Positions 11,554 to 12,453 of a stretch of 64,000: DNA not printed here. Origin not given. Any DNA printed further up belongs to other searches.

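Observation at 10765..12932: Envelope-modification-like cassette: bitopic membrane/lipoprotein-like protein, truncated LpxA-like acyltransferase and GT2 glycosyltransferase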

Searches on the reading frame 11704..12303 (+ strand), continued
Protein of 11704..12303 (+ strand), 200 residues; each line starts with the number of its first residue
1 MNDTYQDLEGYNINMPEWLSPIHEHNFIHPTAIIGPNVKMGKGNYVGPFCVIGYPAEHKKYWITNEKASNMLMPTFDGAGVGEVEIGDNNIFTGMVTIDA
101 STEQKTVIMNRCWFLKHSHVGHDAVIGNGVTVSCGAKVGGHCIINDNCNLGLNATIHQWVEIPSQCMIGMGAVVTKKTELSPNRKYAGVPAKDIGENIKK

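Call 87: find_encoding_contigs(protein=P0249, flank=10000, max_places=2)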
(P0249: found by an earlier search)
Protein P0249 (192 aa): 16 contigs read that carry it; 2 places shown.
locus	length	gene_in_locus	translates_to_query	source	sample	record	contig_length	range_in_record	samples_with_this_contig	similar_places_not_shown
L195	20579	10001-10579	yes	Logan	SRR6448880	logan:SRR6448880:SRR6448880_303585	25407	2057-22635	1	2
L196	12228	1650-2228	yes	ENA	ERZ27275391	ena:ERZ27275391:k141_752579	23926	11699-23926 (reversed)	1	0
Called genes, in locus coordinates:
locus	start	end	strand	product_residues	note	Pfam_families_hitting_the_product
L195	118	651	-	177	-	-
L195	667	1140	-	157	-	-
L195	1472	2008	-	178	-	-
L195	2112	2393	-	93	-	-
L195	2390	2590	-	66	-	-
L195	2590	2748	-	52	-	-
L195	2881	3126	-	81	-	-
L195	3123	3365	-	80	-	-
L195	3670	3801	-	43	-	-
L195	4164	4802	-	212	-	-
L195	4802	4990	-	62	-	-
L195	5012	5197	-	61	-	-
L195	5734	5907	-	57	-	-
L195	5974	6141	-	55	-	-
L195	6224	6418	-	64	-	-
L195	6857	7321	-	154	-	-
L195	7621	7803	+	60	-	-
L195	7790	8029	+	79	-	-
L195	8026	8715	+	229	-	-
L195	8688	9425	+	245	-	-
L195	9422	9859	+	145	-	-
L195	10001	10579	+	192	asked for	PF00132:Hexapep (weak), PF25084:LbH_EIF2B (faint), PF14602:Hexapep_2 (faint), PF25087:GMPPB_C (weak), PF00132:Hexapep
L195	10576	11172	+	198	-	PF13489:Methyltransf_23 (weak)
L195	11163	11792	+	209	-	PF00535:Glycos_transf_2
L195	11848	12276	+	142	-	-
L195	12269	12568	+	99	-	-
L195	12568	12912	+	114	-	-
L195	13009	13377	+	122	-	-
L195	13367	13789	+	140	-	-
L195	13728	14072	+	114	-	-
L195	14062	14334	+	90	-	-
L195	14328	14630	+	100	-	PF07610:DUF1573, PF22544:HYDIN_VesB_CFA65-like_Ig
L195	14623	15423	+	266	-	-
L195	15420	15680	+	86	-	-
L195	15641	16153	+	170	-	-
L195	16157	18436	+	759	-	-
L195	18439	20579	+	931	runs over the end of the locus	-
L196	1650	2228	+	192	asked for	PF00132:Hexapep (weak), PF25084:LbH_EIF2B (faint), PF14602:Hexapep_2 (faint), PF25087:GMPPB_C (weak), PF00132:Hexapep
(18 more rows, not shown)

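Call 88: search_protein_families(library=pfam, proteins=[L195:10576-11169:+, L081:1393-2022:+, L001:2122-2520:+, L195:8688-9422:+, L195:9422-9856:+, L077:6597-7418:+], max_evalue=0.05)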
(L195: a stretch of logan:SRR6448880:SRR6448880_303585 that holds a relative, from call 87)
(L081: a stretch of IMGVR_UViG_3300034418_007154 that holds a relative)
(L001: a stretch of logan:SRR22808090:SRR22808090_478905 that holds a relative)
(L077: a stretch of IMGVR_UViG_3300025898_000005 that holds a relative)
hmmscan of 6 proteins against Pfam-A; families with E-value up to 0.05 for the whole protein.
L195:10576-11169:+ (198 aa): 1 family
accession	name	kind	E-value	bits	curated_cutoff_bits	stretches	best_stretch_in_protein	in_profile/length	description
PF13489.12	Methyltransf_23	-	1.3e-05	25.4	27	1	34-129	5-96/164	Methyltransferase domain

L081:1393-2022:+ (210 aa): 0 families

L001:2122-2520:+ (133 aa): 0 families

L195:8688-9422:+ (245 aa): 1 family
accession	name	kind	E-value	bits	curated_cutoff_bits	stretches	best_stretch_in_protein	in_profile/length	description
PF15904.10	LIP1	-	0.014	16.1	26.3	1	50-87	9-45/90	LKB1 serine/threonine kinase interacting protein 1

L195:9422-9856:+ (145 aa): 1 family
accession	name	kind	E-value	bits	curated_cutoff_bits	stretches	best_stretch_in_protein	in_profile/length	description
PF13398.12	Peptidase_M50B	-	0.0079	16.4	26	1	73-102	9-38/201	Peptidase M50B-like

L077:6597-7418:+ (274 aa): 1 family
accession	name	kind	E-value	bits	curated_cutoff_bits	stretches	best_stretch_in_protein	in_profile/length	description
PF00535.33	Glycos_transf_2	-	1.4e-12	48.4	23.3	1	7-133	2-134/168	Glycosyl transferase family 2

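Call 103: search_protein_families(library=padloc, proteins=[window:11704-12303:+], max_evalue=0.01)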
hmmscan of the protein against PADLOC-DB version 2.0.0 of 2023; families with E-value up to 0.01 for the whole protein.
window:11704-12303:+ (200 aa): 0 families

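Call 107: search_protein_representatives(alignment_id=A2)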
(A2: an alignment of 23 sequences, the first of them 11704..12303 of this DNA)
Query: 23 sequences, 169 profile positions. Proteins with E-value up to 0.001 (for the whole library): 28840; up to 1e-10: 5710; up to 1e-30: 299. The best 150 are listed.
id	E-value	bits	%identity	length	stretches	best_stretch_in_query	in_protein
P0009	2.8e-82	290.7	-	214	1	9-168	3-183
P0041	5.3e-81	286.6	-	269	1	1-168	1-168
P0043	8.7e-80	282.6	-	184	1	5-167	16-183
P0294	2.8e-72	258.2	-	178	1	7-168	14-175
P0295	4.0e-71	254.4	-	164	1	9-168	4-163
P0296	1.4e-64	233.2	-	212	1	9-169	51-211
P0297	3.7e-63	228.5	-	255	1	6-168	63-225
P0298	8.7e-62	224.0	-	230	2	10-168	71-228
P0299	2.1e-61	222.8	-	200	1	9-168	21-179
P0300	3.4e-61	222.1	-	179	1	8-168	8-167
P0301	4.0e-58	212.1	-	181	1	8-167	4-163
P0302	6.1e-58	211.5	-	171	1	5-168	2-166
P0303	2.6e-57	209.5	-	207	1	11-167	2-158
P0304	1.8e-56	206.7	-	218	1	7-168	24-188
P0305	1.0e-55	204.3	-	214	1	6-169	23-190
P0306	2.0e-55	203.3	-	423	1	8-168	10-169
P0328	2.6e-49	183.4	-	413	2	9-167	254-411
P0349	2.7e-46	173.6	-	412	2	18-167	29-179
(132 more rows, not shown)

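Call 110: find_encoding_contigs(protein=P0349, flank=8000, max_places=2)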
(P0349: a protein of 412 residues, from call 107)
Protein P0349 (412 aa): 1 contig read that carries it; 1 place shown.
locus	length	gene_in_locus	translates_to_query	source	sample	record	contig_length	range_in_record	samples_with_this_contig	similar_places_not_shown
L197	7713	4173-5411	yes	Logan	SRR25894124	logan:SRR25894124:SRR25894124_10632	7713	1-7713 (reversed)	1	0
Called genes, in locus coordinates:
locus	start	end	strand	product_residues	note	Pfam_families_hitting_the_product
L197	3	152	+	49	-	?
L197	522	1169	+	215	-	PF07460:NUMOD3 (faint)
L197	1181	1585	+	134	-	-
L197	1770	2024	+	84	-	-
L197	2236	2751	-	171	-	-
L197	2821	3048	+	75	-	-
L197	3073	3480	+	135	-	-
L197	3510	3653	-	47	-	-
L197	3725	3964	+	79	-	-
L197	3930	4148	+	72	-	-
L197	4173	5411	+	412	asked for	PF25084:LbH_EIF2B (faint), PF25087:GMPPB_C (faint), PF00132:Hexapep (weak), PF00535:Glycos_transf_2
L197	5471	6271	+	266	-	-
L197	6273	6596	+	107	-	-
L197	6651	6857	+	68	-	-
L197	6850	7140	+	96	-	-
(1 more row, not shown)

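Call 111: find_encoding_contigs(protein=P0306, flank=8000, max_places=2)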
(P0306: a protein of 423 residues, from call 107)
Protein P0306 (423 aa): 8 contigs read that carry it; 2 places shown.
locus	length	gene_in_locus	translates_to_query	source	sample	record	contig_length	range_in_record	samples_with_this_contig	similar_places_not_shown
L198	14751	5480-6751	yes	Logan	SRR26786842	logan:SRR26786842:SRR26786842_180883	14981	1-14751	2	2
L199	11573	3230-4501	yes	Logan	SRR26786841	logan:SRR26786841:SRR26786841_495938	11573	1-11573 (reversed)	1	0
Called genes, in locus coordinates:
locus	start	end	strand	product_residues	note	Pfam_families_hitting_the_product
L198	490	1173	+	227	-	-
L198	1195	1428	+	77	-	-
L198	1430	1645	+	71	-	-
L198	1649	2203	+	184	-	-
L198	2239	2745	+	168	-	PF16677:GP3_package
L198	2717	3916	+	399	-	PF04466:Terminase_3, PF17288:Terminase_3C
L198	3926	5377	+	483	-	PF04860:Phage_portal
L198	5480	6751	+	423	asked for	PF25087:GMPPB_C (faint), PF00132:Hexapep (weak)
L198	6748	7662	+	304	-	PF13692:Glyco_trans_1_4 (weak), PF13524:Glyco_trans_1_2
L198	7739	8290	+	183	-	-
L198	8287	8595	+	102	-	-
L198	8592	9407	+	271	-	PF04233:Phage_Mu_F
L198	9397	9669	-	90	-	-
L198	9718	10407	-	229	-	PF00486:Trans_reg_C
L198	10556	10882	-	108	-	PF04448:DUF551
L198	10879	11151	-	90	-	-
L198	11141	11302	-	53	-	-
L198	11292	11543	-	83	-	-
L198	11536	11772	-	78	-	-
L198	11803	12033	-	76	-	-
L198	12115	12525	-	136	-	-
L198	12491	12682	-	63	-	-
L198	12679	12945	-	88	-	-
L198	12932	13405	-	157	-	-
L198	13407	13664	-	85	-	-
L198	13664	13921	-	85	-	-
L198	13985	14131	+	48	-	-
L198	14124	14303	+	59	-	-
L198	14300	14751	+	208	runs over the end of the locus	-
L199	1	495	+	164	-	?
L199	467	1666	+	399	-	PF04466:Terminase_3, PF17288:Terminase_3C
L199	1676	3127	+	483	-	PF04860:Phage_portal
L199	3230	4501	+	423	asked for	PF25087:GMPPB_C (faint), PF00132:Hexapep (weak)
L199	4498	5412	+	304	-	PF13692:Glyco_trans_1_4 (weak), PF13524:Glyco_trans_1_2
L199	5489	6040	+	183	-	-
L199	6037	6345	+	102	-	-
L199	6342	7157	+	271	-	PF04233:Phage_Mu_F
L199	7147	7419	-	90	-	-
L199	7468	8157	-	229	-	PF00486:Trans_reg_C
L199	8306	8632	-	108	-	PF04448:DUF551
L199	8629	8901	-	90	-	-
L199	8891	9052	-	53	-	-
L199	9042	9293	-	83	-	-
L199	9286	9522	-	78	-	-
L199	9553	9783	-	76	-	-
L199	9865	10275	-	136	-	-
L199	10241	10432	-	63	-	-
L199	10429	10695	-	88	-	-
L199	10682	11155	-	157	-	-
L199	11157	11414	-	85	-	-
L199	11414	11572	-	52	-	?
